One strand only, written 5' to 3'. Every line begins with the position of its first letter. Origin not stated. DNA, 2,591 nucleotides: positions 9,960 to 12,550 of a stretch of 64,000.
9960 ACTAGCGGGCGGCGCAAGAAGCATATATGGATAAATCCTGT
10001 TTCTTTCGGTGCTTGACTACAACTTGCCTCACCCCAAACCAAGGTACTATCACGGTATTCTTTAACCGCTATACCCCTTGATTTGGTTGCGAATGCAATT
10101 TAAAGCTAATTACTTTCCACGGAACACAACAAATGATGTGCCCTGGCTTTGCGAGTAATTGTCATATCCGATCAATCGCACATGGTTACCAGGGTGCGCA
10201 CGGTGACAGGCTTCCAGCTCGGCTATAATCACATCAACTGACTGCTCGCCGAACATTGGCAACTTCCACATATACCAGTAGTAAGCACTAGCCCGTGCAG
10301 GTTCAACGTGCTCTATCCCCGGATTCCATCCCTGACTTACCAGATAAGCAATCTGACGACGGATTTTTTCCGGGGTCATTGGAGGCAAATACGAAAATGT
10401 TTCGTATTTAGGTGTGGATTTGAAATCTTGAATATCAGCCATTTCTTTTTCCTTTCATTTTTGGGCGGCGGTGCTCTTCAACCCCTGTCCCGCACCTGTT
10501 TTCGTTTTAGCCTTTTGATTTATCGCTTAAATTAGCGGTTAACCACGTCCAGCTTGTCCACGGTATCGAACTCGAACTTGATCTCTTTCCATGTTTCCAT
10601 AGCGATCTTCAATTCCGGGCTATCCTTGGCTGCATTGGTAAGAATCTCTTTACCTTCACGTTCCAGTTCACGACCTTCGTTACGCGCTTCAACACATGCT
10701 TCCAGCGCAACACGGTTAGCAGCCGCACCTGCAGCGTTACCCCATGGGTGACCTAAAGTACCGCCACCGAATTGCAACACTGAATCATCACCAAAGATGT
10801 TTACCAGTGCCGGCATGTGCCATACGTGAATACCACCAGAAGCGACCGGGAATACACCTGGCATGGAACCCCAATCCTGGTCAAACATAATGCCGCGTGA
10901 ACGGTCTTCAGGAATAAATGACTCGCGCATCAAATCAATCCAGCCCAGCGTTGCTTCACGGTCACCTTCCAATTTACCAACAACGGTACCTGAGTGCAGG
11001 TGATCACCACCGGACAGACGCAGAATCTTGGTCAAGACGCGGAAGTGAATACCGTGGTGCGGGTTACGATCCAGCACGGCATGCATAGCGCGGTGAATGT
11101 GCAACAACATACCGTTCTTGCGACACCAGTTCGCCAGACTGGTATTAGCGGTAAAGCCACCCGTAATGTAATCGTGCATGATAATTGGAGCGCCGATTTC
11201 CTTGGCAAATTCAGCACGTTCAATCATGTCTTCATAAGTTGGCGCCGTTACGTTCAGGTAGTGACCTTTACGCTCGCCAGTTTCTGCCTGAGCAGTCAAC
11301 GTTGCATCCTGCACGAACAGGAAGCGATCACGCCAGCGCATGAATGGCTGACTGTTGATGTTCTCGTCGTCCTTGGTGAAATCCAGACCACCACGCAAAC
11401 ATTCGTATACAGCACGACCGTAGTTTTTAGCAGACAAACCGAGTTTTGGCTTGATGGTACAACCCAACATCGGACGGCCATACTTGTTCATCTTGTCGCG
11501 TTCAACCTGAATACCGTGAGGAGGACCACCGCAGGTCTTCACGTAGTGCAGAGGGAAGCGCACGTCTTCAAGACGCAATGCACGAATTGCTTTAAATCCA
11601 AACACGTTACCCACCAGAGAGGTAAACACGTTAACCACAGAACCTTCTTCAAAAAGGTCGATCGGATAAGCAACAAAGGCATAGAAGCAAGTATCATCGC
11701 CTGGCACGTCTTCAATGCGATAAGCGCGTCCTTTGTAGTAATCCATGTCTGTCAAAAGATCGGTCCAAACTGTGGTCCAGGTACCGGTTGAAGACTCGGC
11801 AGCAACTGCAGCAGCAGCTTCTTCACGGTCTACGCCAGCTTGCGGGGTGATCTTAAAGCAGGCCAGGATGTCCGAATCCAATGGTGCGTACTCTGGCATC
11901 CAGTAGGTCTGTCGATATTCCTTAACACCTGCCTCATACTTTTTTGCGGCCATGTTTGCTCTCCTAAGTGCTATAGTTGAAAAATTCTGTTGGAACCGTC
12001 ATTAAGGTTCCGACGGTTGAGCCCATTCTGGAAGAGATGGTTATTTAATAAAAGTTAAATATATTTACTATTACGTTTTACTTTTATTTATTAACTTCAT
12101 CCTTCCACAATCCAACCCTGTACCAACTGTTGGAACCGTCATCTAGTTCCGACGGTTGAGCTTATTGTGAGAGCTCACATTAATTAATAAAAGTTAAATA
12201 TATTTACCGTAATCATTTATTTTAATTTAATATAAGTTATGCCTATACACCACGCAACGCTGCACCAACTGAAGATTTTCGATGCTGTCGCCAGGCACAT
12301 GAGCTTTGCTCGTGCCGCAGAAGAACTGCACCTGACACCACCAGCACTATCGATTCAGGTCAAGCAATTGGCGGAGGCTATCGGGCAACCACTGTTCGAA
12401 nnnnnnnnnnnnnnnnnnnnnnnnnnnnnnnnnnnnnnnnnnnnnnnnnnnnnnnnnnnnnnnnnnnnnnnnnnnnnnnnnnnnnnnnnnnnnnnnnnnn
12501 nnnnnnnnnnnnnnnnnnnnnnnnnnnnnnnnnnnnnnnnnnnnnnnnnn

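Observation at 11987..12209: Duplicated dyad-containing element in the cbbR-cbbL divergent control region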

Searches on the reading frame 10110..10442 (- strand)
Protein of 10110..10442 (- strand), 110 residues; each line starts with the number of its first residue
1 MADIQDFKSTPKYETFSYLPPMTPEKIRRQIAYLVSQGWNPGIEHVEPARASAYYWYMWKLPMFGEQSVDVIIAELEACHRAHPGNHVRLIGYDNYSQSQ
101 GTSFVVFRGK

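Call 6: search_protein_families(library=ncbifam, proteins=[window:10110-10442:-])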
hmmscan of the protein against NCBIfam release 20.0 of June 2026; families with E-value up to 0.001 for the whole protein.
window:10110-10442:- (110 aa): 1 family
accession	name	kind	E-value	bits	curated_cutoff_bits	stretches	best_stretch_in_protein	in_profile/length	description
NF053794.1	beta_CO2some_M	equivalog_domain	5.1e-08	32.5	550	1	24-106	235-315/320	beta-carboxysome scaffolding protein CcmM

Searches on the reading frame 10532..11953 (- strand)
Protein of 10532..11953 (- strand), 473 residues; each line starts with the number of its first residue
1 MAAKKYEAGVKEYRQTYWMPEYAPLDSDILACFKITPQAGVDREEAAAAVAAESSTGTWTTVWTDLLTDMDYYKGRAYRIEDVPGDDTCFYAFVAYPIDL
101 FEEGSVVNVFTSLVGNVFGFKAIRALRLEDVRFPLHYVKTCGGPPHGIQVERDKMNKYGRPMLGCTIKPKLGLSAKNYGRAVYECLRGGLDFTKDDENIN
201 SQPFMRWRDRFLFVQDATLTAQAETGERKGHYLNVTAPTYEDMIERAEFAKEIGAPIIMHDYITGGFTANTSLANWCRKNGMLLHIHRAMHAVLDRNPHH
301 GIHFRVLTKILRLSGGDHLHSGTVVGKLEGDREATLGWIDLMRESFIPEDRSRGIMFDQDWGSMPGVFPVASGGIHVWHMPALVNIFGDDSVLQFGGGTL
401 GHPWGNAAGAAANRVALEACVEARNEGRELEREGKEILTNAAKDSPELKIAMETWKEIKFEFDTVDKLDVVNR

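Call 6: search_protein_families(library=ncbifam, proteins=[window:10532-11953:-])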
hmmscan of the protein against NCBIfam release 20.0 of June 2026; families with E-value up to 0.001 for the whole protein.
window:10532-11953:- (473 aa): 6 families
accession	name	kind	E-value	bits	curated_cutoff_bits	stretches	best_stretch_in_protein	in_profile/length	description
NF003252.0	PRK04208.1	subfamily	4.8e-243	806.8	438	1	2-467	2-467/468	ribulose-bisphosphate carboxylase large subunit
TIGR03326.1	rubisco_III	equivalog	1.1e-118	396.8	497.45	1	21-455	6-426/426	type III ribulose-bisphosphate carboxylase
NF010002.0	PRK13475.1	equivalog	4.1e-65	220.2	489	1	29-437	24-433/459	ribulose-bisphosphate carboxylase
NF007095.0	PRK09549.1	equivalog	9.2e-39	133.1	409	1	28-458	3-404/407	2,3-diketo-5-methylthiopentyl-1-phosphate enolase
NF042437.1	OxoIsoapPDcar_OiaX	equivalog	3.5e-33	115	700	1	92-425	76-393/412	3-oxo-isoapionate-4-phosphate decarboxylase OiaX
TIGR03332.1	salvage_mtnW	equivalog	9.7e-29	100.2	513.6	1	27-455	1-406/407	2,3-diketo-5-methylthiopentyl-1-phosphate enolase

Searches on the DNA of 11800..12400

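Call 13: search_rna_families(source=window, start=11800, end=12400, threshold=evalue, max_evalue=10)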
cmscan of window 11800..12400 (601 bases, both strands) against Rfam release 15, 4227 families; matches with E-value up to 10: 3.
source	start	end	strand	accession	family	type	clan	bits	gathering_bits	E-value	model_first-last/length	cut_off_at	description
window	12025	12110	+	RF00928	mir-590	Gene; miRNA;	-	20.1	65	0.36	1-86/86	no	mir-590 microRNA precursor family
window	11992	12160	-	RF03159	RAGATH-7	Gene; sRNA;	-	10.7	111.8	9.9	1-208/208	no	RAGATH-7 RNA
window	12148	12282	-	RF01295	SCARNA7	Gene; snRNA; snoRNA; scaRNA;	-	10.3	65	2.6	1-330/330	no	Small Cajal body-specific RNA 7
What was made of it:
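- On Structured RNA leader (5' stem-loop): An Rfam E-value scan of 11800-12400 returned only chance hits far below their gathering scores (call 13).
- Tried and rejected: Both strands of 11800-12400 gave no credible family (call 13).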
